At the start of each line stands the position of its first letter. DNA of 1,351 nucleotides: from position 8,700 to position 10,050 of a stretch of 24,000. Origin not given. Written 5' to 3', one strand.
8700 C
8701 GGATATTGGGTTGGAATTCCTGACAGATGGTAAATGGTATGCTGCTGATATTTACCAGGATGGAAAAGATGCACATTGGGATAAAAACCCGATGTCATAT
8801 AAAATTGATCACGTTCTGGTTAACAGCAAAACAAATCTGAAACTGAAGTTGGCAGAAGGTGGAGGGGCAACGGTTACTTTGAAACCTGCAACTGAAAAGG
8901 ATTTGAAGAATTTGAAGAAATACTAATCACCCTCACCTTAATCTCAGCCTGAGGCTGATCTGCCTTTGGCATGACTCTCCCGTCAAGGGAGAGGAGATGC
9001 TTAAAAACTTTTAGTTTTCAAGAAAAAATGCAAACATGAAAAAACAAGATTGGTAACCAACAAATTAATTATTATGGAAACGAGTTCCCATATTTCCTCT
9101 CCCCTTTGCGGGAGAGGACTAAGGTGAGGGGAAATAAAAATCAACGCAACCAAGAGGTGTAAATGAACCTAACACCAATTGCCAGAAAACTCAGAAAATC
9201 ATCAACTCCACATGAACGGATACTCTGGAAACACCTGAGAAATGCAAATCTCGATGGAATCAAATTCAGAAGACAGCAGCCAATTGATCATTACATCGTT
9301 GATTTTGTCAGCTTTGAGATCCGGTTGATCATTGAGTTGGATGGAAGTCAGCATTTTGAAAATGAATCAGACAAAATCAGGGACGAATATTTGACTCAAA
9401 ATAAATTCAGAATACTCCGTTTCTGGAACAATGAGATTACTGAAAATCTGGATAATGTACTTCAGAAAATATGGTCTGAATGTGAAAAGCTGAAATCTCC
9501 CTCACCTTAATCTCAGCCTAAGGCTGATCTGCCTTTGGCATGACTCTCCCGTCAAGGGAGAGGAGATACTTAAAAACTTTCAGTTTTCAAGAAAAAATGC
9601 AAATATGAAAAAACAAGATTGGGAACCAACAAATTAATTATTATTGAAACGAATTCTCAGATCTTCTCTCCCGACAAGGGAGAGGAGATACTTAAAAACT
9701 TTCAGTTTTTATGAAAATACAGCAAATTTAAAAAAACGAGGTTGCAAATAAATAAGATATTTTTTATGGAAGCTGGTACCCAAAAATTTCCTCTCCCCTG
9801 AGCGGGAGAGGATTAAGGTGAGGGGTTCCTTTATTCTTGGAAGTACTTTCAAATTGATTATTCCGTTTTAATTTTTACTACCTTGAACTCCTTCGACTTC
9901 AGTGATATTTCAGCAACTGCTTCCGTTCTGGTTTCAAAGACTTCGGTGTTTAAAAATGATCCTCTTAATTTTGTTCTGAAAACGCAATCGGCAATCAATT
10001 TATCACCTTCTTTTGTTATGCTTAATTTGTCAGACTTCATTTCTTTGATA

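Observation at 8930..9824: DUF559 (Vsr-like) nuclease gene bracketed by two TIR-bounded, hairpin-rich MITE-like elements: a possible REPtron-like nuclease/repeat unit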

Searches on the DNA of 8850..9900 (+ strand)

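Call 22: search_rna_families(source=window, start=8850, end=9900, threshold=evalue, max_evalue=10, show_alignments=2)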
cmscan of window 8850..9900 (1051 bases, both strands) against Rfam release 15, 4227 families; matches with E-value up to 10: 10.
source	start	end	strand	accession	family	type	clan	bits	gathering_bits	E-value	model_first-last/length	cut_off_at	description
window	9016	9124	+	RF02860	Arrc14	Gene; sRNA;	-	24.5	99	0.38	1-167/167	no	Actinobacillus sRNA 14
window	9664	9812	-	RF04128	MIR8562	Gene; miRNA;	-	20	211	0.44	1-242/242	no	MIR8562 microRNA precursor family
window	9760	9792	+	RF00480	HIV_FE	Cis-reg; frameshift_element;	-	19.5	45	6.3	1-52/52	no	HIV Ribosomal frameshift signal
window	9332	9399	+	RF03789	MIR5269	Gene; miRNA;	-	19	60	2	1-80/80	no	MIR5269 microRNA precursor family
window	9665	9809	-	RF03338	MIR4416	Gene; miRNA;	-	18.9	70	0.33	1-147/147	no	MIR4416 microRNA precursor family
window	8920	9107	+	RF02696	Teg49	Gene; sRNA;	-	17.9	186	5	1-196/196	no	Teg49 sRNA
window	9091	9136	+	RF04240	mir-4716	Gene; miRNA;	-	15.1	76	8.2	16-69/84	no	mir-4716 microRNA precursor family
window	9539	9693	+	RF03517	MIR5225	Gene; miRNA;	-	14.8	72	4.7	1-126/126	no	MIR5225 microRNA precursor family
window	8970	9125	+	RF03517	MIR5225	Gene; miRNA;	-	13.9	72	8.3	1-126/126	no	MIR5225 microRNA precursor family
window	9095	9192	-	RF02186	ST7-OT3_4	Gene; lncRNA;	-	13.5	80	1.8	1-73/73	no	ST7 overlapping transcript 3 conserved region 4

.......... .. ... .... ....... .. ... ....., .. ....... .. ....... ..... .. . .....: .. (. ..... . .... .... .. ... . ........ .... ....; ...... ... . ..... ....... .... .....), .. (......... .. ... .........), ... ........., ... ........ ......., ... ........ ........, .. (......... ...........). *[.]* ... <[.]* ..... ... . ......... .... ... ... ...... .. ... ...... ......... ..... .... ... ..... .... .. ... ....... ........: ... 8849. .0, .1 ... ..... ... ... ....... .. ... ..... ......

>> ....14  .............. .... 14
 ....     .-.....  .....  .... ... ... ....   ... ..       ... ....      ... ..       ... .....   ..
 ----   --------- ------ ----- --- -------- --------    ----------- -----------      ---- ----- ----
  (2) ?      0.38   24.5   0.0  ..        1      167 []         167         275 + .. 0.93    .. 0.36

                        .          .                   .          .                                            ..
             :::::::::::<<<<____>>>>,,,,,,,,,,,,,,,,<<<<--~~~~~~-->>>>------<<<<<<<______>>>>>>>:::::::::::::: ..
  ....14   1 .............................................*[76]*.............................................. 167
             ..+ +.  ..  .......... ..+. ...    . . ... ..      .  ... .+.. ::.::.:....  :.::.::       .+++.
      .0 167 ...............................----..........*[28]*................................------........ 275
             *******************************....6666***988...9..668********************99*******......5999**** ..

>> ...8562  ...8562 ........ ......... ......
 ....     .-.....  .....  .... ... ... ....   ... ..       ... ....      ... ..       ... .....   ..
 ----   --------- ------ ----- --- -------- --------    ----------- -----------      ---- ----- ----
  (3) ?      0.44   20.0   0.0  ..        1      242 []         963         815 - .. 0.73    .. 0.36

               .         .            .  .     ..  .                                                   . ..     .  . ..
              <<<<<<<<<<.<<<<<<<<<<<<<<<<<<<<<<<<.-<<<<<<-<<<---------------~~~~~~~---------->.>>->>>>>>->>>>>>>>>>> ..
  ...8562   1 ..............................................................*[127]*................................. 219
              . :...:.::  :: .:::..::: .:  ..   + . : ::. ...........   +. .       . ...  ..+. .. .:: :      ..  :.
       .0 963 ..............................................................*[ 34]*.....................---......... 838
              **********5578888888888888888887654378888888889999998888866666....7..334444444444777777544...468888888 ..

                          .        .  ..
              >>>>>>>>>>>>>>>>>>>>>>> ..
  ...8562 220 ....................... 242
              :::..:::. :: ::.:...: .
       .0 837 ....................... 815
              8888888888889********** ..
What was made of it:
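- Tried and rejected: Rfam: no family matched at any sensible score (call 22).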
